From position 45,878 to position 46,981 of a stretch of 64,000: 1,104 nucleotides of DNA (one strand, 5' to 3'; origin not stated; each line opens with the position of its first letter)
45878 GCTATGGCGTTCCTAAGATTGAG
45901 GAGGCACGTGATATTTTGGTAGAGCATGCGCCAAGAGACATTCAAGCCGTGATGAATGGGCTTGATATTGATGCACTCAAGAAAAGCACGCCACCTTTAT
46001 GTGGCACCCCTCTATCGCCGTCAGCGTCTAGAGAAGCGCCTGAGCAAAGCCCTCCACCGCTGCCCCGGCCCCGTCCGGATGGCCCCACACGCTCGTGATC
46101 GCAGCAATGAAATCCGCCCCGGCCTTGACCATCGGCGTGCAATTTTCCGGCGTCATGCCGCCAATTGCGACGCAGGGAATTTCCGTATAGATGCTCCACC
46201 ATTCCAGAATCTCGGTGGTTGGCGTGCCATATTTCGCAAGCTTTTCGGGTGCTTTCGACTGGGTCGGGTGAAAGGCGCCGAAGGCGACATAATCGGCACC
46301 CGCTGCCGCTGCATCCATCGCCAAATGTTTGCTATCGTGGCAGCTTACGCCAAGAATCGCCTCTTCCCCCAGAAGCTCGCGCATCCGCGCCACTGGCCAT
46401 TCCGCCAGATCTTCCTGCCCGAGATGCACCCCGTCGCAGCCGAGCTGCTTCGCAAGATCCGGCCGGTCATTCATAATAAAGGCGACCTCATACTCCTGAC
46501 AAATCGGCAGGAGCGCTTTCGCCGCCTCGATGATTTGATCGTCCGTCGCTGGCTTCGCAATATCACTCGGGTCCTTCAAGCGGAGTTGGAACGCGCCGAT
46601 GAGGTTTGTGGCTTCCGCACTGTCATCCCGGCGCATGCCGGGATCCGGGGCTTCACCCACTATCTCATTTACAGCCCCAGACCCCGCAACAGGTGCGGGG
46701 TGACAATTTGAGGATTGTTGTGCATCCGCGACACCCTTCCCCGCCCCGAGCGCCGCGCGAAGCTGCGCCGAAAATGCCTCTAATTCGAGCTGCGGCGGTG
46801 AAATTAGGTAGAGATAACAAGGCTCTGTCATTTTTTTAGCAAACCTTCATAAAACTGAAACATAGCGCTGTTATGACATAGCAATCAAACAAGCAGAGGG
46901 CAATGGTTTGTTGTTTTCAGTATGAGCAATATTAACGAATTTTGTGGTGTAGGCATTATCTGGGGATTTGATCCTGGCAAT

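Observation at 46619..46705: Palindromic element inserted in frame inside thiE (RPE-like behaviour)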

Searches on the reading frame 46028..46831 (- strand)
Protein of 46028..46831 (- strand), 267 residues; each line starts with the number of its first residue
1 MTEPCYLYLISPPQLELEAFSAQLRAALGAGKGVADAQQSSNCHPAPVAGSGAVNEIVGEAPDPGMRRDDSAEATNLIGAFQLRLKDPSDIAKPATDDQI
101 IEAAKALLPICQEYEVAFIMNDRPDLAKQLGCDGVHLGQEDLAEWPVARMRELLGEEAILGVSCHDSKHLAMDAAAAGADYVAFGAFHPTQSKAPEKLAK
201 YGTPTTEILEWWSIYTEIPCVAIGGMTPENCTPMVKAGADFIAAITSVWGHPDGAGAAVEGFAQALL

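Call 14: search_protein_families(library=pfam, proteins=[window:46028-46831:-])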
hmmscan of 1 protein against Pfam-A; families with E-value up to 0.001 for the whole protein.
window:46028-46831:- (267 aa): 1 family
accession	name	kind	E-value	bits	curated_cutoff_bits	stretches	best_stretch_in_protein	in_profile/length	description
PF02581.23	TMP-TENI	-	1.7e-46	158.3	27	1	78-247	26-179/180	Thiamine monophosphate synthase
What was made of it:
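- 46028..46831 (-): thiE coding sequence (thiamine-phosphate synthase, 267 aa), open from ATG to stop. Pfam TMP-TENI E = 1.7e-46 (call 14).
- On ThiE (thiamine-phosphate synthase, Pfam PF02581): 158.3 bits against a cutoff of 27 (call 14).
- Checked: That ORF is ThiE: Pfam TMP-TENI scores 158 bits, with profile positions 26-179 matching residues 78-247 (call 14).
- The Pfam match to thiE loses profile positions 1-25 across the insert (call 14).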

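Call 15: search_solved_structures(query=window:46028-46831:-, show_alignments=3)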
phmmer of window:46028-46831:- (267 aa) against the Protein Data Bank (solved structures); distinct sequences matched with E-value up to 0.001: 12.
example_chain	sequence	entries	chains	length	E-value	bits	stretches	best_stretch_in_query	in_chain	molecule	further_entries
1g4t_A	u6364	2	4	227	1.4e-21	80.4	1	98-258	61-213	THIAMIN PHOSPHATE SYNTHASE | PROTEIN (THIAMIN PHOSPHATE SYNTHASE)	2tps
3o15_A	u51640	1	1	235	1.6e-21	80.3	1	98-258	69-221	Thiamine-phosphate pyrophosphorylase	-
1g67_A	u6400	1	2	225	3.7e-21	79.1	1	98-258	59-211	THIAMIN PHOSPHATE SYNTHASE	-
1g4p_A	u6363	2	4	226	3.8e-21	79.1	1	98-258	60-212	THIAMIN PHOSPHATE SYNTHASE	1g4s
1g4e_A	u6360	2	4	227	3.8e-21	79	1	98-258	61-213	THIAMIN PHOSPHATE SYNTHASE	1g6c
1g69_A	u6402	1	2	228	3.9e-21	79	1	98-258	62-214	THIAMIN PHOSPHATE SYNTHASE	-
3o16_A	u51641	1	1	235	4.6e-21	78.8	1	98-258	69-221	Thiamine-phosphate pyrophosphorylase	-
1xi3_A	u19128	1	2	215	3.2e-18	69.5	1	94-256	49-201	Thiamine phosphate pyrophosphorylase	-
3o63_A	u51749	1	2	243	1.1e-14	57.9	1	94-261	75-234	Probable thiamine-phosphate pyrophosphorylase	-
3nl2_A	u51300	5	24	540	1.7e-12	50.7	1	95-232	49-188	Thiamine biosynthetic bifunctional enzyme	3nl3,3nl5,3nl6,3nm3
3nm1_A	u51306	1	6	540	1.7e-12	50.7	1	95-232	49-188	Thiamine biosynthetic bifunctional enzyme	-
1yad_A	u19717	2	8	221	1.1e-05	28.4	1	159-254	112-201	Regulatory protein tenI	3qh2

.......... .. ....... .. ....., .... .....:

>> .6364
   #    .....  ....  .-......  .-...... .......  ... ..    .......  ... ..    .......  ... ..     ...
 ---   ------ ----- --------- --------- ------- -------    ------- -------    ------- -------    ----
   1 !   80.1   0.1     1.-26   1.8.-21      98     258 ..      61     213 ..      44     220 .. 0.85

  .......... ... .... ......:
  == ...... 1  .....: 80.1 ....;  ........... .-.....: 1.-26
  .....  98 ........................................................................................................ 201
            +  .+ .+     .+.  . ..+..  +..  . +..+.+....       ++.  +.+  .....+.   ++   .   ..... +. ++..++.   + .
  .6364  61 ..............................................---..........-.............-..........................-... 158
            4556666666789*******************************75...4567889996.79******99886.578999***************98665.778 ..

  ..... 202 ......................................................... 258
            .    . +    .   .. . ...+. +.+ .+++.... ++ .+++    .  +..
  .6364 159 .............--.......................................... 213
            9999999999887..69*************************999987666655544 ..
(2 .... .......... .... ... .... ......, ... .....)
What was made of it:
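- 46028..46831 (-): PDB ThiE chains match at E = 1e-21 (call 15).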

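Call 16: find_homologous_proteins(query=window:46028-46831:-, max_evalue=1e-20)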
Query window:46028-46831:- (267 aa): 7870 proteins with E <= 1e-20 among 8000 candidates; the best 120 are listed.
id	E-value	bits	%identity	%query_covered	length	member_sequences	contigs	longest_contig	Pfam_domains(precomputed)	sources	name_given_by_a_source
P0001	3.4e-176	602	100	100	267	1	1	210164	PF02581.24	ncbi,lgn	-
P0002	3.7e-92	327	59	99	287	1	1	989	PF02581.24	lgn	-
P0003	9.4e-89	316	56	99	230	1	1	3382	PF02581.24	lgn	-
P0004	1.4e-86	308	54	100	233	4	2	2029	PF02581.24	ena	-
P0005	7.4e-86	306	52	100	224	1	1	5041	PF02581.24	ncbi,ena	-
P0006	1.2e-85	305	54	100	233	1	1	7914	PF02581.24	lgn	-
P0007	1.0e-83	299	53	99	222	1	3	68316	PF02581.24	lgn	-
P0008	2.5e-83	298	53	94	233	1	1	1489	PF02581.24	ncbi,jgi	-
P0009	1.8e-82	295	53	100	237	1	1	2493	PF02581.24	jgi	-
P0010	3.1e-81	291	53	98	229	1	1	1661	PF02581.24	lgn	-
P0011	3.6e-81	291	51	99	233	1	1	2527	PF02581.24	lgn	-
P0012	4.1e-81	290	54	99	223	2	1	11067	PF02581.24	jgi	jgi:thiamine-phosphate pyrophosphorylase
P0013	1.4e-80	289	53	100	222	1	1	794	PF02581.24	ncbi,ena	-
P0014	1.5e-80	289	53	98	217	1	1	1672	PF02581.24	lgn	-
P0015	4.2e-80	287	54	99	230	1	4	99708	PF02581.24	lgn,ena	-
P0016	4.3e-80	287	52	100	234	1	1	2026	PF02581.24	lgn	-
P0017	6.0e-80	287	65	71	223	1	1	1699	PF02581.24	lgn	-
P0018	1.2e-79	286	55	98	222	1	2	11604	PF02581.24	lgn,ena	-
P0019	1.3e-79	286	51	100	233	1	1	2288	PF02581.24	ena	-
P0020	1.3e-79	286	52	98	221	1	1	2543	PF02581.24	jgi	jgi:thiamine-phosphate pyrophosphorylase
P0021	1.4e-79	285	52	99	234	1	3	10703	PF02581.24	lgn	-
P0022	1.5e-79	285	54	99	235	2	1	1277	PF02581.24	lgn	-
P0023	1.9e-79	285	52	100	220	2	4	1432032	PF02581.24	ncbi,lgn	-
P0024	4.5e-79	284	55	97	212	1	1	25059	PF02581.24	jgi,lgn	-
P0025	5.1e-79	284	52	99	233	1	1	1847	PF02581.24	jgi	-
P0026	5.3e-79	284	52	99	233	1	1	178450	PF02581.24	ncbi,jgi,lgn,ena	-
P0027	5.7e-79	283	54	93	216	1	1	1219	PF02581.24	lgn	-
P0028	7.9e-79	283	50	100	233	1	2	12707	PF02581.24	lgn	-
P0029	1.0e-78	283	53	98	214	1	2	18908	PF02581.24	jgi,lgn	-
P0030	1.1e-78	283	54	99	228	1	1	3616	PF02581.24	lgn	-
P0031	1.5e-78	282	52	100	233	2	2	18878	PF02581.24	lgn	-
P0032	2.1e-78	282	51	99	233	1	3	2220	PF02581.24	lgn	-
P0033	2.1e-78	282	53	100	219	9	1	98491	PF02581.24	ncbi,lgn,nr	ncbi:MAG: thiamine phosphate synthase [Rickettsiales bacterium]|nr:thiamine phosphate synthase [Rick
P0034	3.0e-78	281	51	100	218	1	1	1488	PF02581.24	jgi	-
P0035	3.6e-78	281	50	99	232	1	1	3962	PF02581.24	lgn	-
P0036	3.9e-78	281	50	100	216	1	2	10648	PF02581.24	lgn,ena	-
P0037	5.4e-78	280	66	71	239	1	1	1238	PF02581.24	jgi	jgi:thiamine-phosphate pyrophosphorylase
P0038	5.6e-78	280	50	99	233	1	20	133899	PF02581.24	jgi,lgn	jgi:thiamine-phosphate pyrophosphorylase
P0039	7.0e-78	280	50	100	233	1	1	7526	PF02581.24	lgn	-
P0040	7.1e-78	280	64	66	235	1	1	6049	PF02581.24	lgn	-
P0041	7.6e-78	280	53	98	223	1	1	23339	PF02581.24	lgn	-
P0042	8.0e-78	280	54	99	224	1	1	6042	PF02581.24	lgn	-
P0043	9.8e-78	279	53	98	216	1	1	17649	PF02581.24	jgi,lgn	-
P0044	1.1e-77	279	53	98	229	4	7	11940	PF02581.24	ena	-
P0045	1.3e-77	279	53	99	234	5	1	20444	PF02581.24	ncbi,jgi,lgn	jgi:thiamine-phosphate pyrophosphorylase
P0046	1.6e-77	279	52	99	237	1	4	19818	PF02581.24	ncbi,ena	-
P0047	1.7e-77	279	54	99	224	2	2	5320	PF02581.24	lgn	-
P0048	2.1e-77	278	50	97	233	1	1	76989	PF02581.24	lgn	-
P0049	2.5e-77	278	53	99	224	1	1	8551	PF02581.24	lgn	-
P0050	2.7e-77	278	48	100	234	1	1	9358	PF02581.24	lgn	-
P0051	2.9e-77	278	54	100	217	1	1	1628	PF02581.24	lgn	-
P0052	3.6e-77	278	55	99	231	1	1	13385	PF02581.24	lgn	-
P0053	3.8e-77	278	52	99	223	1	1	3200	PF02581.24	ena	-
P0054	3.8e-77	277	51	99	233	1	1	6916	PF02581.24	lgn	-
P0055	4.6e-77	277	51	99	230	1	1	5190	PF02581.24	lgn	-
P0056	5.0e-77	277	54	99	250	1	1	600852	PF02581.24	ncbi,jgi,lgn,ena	jgi:thiamine-phosphate pyrophosphorylase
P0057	6.1e-77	277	49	99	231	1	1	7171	PF02581.24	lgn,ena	-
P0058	6.2e-77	277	64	71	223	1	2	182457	PF02581.24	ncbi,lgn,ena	-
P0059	6.9e-77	277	51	99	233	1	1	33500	PF02581.24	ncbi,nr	ncbi:MAG: thiamine phosphate synthase [Rickettsiales bacterium]|nr:thiamine phosphate synthase [Rick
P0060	7.0e-77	277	50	99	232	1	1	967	PF02581.24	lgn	-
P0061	9.2e-77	276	50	99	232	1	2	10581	PF02581.24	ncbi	-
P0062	1.0e-76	276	52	99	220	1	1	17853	PF02581.24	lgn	-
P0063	1.1e-76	276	52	98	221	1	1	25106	PF02581.24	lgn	-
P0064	1.3e-76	276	52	98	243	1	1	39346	PF02581.24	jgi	jgi:thiamine-phosphate pyrophosphorylase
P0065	1.4e-76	276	50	100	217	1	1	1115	PF02581.24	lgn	-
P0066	2.1e-76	275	51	98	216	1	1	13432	PF02581.24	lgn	-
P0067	2.3e-76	275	50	100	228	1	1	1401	PF02581.24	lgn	-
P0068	2.4e-76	275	53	99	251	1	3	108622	PF02581.24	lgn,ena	-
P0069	2.8e-76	275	53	100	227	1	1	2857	PF02581.24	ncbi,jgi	jgi:thiamine-phosphate pyrophosphorylase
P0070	2.9e-76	275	51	99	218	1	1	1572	PF02581.24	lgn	-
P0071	3.5e-76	274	52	97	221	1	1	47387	PF02581.24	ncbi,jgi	jgi:thiamine-phosphate pyrophosphorylase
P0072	3.6e-76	274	52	99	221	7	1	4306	PF02581.24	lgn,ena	-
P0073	4.4e-76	274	52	99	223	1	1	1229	PF02581.24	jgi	jgi:thiamine-phosphate pyrophosphorylase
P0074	4.7e-76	274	51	98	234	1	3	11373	PF02581.24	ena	-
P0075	5.8e-76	274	63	71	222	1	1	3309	PF02581.24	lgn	-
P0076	6.4e-76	273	43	100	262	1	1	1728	PF02581.24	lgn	-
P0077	6.6e-76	273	53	98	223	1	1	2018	PF02581.24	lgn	-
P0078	7.1e-76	273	53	98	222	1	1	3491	PF02581.24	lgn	-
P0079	7.4e-76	273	51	100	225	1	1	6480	PF02581.24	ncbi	-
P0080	7.6e-76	273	52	100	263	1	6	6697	PF02581.24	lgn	-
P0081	8.1e-76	273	49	99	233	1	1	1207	PF02581.24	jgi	jgi:thiamine-phosphate pyrophosphorylase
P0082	9.6e-76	273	51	100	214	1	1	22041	PF02581.24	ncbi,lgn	-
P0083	1.2e-75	273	51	98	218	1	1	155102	PF02581.24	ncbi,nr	ncbi:MAG: thiamine phosphate synthase [Alphaproteobacteria bacterium]|nr:thiamine phosphate synthase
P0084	1.4e-75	272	53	100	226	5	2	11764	PF02581.24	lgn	-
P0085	1.4e-75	272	49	100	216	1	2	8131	PF02581.24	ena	-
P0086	1.5e-75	272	51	99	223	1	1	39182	PF02581.24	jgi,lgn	-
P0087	1.6e-75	272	53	100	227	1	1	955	PF02581.24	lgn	-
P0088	1.8e-75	272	48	99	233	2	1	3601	PF02581.24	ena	-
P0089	2.2e-75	272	52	97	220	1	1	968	PF02581.24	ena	-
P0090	2.2e-75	272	51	100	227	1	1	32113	PF02581.24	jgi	jgi:thiamine-phosphate pyrophosphorylase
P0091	2.3e-75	272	49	99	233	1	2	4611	PF02581.24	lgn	-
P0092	2.3e-75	272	52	99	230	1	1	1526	PF02581.24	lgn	-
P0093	2.5e-75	272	52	98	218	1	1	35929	PF02581.24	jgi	jgi:thiamine-phosphate pyrophosphorylase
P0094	2.7e-75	271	52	99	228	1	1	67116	PF02581.24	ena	-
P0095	2.9e-75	271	53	97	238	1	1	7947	PF02581.24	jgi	jgi:thiamine-phosphate pyrophosphorylase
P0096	3.0e-75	271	51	99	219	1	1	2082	PF02581.24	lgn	-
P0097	3.1e-75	271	54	94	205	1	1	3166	PF02581.24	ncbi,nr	ncbi:MAG: thiamine phosphate synthase, partial [Rickettsiales bacterium]|nr:thiamine phosphate synth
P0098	3.6e-75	271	52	97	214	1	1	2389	PF02581.24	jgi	jgi:thiamine-phosphate pyrophosphorylase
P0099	4.3e-75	271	63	71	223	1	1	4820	PF02581.24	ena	-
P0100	4.6e-75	271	52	98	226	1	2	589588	PF02581.24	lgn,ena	-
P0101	5.0e-75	271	52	98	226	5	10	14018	PF02581.24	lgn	-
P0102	5.0e-75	271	51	98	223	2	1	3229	PF02581.24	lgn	-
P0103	5.1e-75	271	51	98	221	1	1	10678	PF02581.24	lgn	-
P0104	5.7e-75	270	47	100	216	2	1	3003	PF02581.24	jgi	-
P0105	7.2e-75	270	52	98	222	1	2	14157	PF02581.24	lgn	-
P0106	8.2e-75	270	50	100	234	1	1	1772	PF02581.24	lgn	-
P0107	8.7e-75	270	49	100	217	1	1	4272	PF02581.24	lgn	-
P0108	9.3e-75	270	50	98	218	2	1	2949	PF02581.24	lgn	-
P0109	9.5e-75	270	52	98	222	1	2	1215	PF02581.24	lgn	-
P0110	1.1e-74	269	51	99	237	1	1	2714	PF02581.24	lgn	-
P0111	1.1e-74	269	51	99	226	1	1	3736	PF02581.24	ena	-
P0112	1.2e-74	269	51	98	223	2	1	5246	PF02581.24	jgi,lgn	jgi:thiamine-phosphate pyrophosphorylase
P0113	1.2e-74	269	50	99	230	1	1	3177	PF02581.24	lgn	-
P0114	1.3e-74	269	51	99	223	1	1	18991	PF02581.24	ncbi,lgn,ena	-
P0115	1.6e-74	269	52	97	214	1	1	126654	PF02581.24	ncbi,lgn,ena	-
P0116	1.8e-74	269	51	99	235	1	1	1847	PF02581.24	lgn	-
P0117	2.0e-74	269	50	99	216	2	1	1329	PF02581.24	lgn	-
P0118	2.2e-74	268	52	98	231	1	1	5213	PF02581.24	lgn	-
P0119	2.2e-74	268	51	98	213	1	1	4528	PF02581.24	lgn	-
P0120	2.3e-74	268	50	100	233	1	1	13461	PF02581.24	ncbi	-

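Call 18: find_encoding_contigs(protein=P0001, flank=10000, max_places=3)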
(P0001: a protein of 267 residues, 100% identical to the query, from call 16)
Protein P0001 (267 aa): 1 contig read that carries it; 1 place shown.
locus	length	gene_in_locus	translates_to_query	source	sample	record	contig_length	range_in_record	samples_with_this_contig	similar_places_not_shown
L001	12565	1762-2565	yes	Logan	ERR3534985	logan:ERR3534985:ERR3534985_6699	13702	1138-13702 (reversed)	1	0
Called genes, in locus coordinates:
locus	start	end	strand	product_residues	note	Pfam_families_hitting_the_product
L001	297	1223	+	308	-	PF01791:DeoC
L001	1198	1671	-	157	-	-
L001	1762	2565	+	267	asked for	PF02581:TMP-TENI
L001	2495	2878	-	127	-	-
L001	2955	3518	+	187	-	PF08207:EFP_N, PF01132:EFP, PF09285:Elong-fact-P_C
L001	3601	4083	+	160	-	-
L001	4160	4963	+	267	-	PF00459:Inositol_P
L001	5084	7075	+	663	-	PF00691:OmpA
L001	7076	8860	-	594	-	PF00664:ABC_membrane, PF00005:ABC_tran, PF02463:SMC_N (weak)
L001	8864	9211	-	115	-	PF01491:Frataxin_Cyay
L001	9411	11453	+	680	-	PF00912:Transgly, PF00905:Transpeptidase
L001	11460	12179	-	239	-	PF01863:YgjP-like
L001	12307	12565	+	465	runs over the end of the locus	?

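Call 19: find_encoding_contigs(protein=P0002, flank=10000, max_places=3)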
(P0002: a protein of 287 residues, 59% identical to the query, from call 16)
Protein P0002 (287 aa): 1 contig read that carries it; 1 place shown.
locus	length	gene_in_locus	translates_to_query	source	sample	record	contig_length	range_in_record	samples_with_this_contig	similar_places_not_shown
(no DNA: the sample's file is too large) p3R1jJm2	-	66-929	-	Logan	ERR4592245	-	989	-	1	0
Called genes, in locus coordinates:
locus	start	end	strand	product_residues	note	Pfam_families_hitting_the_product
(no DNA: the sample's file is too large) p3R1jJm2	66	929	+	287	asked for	PF02581:TMP-TENI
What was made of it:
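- Tried and rejected: DNA for P0002 could not be fetched (call 19).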

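Call 20: find_encoding_contigs(protein=P0003, flank=10000, max_places=3)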
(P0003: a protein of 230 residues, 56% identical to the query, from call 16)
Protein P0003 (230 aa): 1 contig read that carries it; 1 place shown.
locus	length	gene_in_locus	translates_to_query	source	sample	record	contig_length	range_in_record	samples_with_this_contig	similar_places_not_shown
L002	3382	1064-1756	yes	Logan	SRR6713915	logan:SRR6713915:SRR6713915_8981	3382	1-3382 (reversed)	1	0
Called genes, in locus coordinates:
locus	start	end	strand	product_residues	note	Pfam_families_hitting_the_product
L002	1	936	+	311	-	?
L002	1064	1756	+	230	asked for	PF02581:TMP-TENI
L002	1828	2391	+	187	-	PF08207:EFP_N, PF01132:EFP, PF09285:Elong-fact-P_C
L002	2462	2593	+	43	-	-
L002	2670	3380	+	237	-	?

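Call 21: find_encoding_contigs(protein=P0064, flank=10000, max_places=3)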
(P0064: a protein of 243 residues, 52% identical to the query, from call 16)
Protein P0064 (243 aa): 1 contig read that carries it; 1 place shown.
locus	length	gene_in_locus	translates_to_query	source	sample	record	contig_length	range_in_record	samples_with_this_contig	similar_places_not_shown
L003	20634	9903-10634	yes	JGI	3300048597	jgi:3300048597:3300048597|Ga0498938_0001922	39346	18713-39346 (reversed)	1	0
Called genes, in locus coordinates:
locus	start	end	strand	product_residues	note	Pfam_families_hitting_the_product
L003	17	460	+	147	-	-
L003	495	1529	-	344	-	PF05496:RuvB_N, PF01078:Mg_chelatase (faint), PF00004:AAA, PF07728:AAA_5, PF17864:AAA_lid_4, PF05491:WHD_RuvB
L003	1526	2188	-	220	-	PF01330:RuvA_N, PF14520:HHH_5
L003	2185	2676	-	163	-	PF14559:TPR_19 (weak)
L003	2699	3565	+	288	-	PF13489:Methyltransf_23, PF02353:CMAS (faint), PF13847:Methyltransf_31, PF08241:Methyltransf_11, PF08242:Methyltransf_12, PF13649:Methyltransf_25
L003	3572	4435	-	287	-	PF00795:CN_hydrolase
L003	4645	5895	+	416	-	PF01471:PG_binding_1, PF03734:YkuD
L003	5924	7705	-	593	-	PF00122:E1-E2_ATPase, PF00702:Hydrolase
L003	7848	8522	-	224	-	PF05951:Peptidase_M15_2, PF08291:Peptidase_M15_3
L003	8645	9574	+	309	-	PF01791:DeoC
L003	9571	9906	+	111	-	-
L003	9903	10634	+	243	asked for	PF02581:TMP-TENI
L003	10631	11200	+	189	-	PF08207:EFP_N, PF01132:EFP, PF09285:Elong-fact-P_C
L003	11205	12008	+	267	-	PF00459:Inositol_P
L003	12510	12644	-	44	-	-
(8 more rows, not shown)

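Call 37: list_cluster_members(proteins=[P0001, P0002, P0064])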
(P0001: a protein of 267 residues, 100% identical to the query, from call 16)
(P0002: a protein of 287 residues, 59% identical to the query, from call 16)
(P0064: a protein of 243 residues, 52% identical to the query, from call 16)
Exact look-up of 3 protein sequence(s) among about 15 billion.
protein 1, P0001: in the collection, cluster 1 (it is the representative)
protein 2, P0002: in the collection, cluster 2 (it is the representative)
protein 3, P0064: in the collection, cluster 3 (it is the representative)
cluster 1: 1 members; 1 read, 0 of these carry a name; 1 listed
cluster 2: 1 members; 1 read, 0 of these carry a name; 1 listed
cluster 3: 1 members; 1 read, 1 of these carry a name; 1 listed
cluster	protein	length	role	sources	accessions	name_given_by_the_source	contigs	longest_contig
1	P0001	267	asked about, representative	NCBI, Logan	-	-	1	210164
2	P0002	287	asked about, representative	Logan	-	-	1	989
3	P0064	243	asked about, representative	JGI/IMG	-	thiamine-phosphate pyrophosphorylase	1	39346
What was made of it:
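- Tried and rejected: Cluster look-ups gave no organism name (call 37).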

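Call 48: predict_structure(alignment_id=A1)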
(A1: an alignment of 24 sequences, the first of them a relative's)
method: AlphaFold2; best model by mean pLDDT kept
length: 267 residues; sequences in the alignment: 24
mean_pLDDT: 89.2   pTM: 0.85
mean pLDDT of the five models: 89.2, 87.9, 87.9, 87.7, 86.1
residues with pLDDT >= 90: 198; 70-90: 30; 50-70: 28; < 50: 11
segments of 3 or more residues with pLDDT < 50: 64-66, 68-70
pLDDT, mean of each block of 10 residues (from residue 1): 83 96 98 90 69 55 48 82 81 82 98 98 97 97 96 97 97 97 94 81 94 96 97 97 97 98 94
secondary structure, 60 per line:
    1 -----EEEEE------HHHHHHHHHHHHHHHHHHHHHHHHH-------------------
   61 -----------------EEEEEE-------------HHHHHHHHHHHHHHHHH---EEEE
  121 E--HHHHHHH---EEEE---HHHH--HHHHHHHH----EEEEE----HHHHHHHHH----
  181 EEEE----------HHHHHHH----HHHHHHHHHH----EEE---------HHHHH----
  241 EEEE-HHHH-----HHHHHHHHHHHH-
elements in order: E6-10 H17-41 E78-83 H97-113 E117-121 H124-130 E134-137 H141-144 H147-154 E159-163 H168-176 E181-184 H195-201 H206-215 E220-222 H232-236 E241-244 H246-249 H255-266
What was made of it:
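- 46028..46831 (-): AlphaFold model has mean pLDDT 89 (call 48).
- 46706..46735 (-): Codons 33-42 (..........). Extra relative to orthologues, not repeat-derived, predicted to extend helix alpha1. AlphaFold helix 17-41 with block pLDDT 90 (call 48).
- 46601..46618 (-): Codons 72-77 (AEATNL). Extra relative to most orthologues, not repeat-derived. They link the insert to strand beta2. Predicted coil (call 48).
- On ThiE (thiamine-phosphate synthase, Pfam PF02581): Model mean pLDDT 89 (call 48).
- Residues 42-77 are coil with block pLDDT 48-69, between helix 17-41 and strand 78-83 (call 48). The insert is predicted to be disordered (call 48).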
